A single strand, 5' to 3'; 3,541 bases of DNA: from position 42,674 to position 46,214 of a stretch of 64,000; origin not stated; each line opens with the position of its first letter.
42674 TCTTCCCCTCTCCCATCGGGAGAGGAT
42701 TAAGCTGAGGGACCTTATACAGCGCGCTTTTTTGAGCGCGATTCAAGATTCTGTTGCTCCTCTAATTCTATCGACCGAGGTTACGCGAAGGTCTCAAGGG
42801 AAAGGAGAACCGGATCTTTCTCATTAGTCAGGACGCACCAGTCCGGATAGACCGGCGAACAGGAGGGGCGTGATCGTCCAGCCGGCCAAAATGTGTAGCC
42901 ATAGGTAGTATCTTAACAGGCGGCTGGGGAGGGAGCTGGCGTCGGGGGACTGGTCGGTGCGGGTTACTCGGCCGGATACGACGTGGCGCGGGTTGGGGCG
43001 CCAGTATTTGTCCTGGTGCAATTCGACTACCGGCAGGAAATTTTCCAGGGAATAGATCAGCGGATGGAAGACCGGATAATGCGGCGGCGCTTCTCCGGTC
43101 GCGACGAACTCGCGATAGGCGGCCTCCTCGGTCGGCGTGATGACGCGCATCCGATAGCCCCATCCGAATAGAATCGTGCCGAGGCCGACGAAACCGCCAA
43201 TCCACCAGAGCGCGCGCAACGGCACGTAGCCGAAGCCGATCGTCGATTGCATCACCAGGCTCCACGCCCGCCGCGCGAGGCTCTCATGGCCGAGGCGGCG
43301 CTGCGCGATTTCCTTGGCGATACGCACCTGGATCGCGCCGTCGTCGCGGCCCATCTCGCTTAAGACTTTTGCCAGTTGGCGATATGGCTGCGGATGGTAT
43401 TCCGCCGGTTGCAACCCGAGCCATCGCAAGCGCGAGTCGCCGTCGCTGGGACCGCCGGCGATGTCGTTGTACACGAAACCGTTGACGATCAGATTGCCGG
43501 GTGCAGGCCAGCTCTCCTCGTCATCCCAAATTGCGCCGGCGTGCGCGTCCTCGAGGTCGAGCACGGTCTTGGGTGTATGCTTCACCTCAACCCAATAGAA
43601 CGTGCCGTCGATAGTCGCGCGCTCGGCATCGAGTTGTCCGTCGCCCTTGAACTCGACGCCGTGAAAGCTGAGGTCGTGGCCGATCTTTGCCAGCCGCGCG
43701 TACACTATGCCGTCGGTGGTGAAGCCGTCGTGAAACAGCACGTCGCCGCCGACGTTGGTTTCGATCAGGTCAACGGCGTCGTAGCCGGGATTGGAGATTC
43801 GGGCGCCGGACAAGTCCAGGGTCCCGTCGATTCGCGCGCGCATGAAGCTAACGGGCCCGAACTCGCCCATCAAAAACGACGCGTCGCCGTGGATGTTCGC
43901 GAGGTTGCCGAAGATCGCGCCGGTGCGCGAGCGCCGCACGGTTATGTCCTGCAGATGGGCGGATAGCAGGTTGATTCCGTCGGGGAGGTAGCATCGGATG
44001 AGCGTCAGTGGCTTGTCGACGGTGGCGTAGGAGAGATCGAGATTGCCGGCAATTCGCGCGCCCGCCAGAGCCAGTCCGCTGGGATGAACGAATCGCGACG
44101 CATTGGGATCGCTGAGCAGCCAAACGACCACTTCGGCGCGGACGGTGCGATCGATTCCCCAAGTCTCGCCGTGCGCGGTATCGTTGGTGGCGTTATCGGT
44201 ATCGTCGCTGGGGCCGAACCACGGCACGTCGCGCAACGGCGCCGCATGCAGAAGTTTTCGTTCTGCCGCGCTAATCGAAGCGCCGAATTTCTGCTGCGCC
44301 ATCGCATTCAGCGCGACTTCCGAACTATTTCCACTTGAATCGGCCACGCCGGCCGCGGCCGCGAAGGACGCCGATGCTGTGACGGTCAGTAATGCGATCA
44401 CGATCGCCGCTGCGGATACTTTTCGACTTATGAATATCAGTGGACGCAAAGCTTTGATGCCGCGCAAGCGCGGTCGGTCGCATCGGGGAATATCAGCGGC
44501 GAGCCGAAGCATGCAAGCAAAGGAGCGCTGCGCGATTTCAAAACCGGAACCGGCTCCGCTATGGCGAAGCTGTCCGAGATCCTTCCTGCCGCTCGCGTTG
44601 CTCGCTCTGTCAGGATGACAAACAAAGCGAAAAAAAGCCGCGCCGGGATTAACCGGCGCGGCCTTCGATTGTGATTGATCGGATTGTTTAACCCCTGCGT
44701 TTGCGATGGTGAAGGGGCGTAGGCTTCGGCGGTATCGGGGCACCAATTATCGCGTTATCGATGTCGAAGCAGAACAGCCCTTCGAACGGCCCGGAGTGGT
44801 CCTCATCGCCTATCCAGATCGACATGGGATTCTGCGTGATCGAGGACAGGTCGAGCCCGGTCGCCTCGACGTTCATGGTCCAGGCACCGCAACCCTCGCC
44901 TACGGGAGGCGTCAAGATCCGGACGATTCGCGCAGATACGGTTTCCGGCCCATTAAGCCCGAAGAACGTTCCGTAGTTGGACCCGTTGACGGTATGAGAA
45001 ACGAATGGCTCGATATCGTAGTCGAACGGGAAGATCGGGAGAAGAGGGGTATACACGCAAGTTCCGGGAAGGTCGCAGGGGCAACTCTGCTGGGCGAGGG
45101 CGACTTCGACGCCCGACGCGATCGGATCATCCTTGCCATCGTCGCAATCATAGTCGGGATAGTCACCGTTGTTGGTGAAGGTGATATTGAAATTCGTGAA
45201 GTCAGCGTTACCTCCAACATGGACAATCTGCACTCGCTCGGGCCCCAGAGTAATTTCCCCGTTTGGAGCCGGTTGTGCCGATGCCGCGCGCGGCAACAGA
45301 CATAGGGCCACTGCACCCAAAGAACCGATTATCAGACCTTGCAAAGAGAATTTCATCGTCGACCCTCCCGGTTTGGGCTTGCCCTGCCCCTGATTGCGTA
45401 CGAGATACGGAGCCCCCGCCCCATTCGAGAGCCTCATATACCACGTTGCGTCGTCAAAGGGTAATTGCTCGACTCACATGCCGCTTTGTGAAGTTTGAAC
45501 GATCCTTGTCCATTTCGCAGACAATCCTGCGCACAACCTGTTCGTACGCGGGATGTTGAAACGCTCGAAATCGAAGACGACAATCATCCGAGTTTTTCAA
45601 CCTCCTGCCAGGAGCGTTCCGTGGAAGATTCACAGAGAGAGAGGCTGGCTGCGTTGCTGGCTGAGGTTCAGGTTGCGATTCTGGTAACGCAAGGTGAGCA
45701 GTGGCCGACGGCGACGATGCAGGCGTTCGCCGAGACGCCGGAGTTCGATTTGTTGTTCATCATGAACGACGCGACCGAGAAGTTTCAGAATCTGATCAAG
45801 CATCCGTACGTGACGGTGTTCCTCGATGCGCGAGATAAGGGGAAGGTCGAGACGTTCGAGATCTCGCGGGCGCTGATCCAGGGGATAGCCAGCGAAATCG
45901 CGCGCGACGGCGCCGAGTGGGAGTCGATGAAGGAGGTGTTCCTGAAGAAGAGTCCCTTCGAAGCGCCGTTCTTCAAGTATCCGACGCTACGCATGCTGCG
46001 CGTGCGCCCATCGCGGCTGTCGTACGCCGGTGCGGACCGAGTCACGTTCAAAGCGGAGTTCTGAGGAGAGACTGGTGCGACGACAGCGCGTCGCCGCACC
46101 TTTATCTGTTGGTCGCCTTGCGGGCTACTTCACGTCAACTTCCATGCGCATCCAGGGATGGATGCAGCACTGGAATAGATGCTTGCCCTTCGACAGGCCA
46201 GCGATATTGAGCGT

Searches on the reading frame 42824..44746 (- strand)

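Call 13: search_protein_families(library=pfam, proteins=[window:42824-44746:-], max_evalue=0.1)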
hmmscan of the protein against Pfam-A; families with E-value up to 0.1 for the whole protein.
window:42824-44746:- (640 aa): 1 family
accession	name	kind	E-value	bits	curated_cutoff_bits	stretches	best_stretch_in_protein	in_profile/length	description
PF13576.12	Pentapeptide_3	-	1e-06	29.3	27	1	283-316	15-48/48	Pentapeptide repeats (9 copies)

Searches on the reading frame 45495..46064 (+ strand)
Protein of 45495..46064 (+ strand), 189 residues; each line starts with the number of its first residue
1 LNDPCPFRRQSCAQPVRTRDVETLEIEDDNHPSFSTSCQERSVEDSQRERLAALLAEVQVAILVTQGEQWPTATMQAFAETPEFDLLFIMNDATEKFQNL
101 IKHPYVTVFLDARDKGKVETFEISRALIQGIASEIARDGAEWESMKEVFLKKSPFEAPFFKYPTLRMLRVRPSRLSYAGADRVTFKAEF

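Call 13: search_protein_families(library=pfam, proteins=[window:45495-46064:+], max_evalue=0.1)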
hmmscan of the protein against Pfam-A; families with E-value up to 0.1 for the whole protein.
window:45495-46064:+ (189 aa): 2 families
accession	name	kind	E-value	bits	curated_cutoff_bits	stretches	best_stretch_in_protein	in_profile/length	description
PF01243.27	PNPOx_N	-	5.4e-07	30.4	28.1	1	49-148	3-88/120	Pyridoxamine 5'-phosphate oxidase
PF16242.11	Pyrid_ox_like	-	0.025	14.5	28.8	1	48-115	3-72/149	Pyridoxamine 5'-phosphate oxidase like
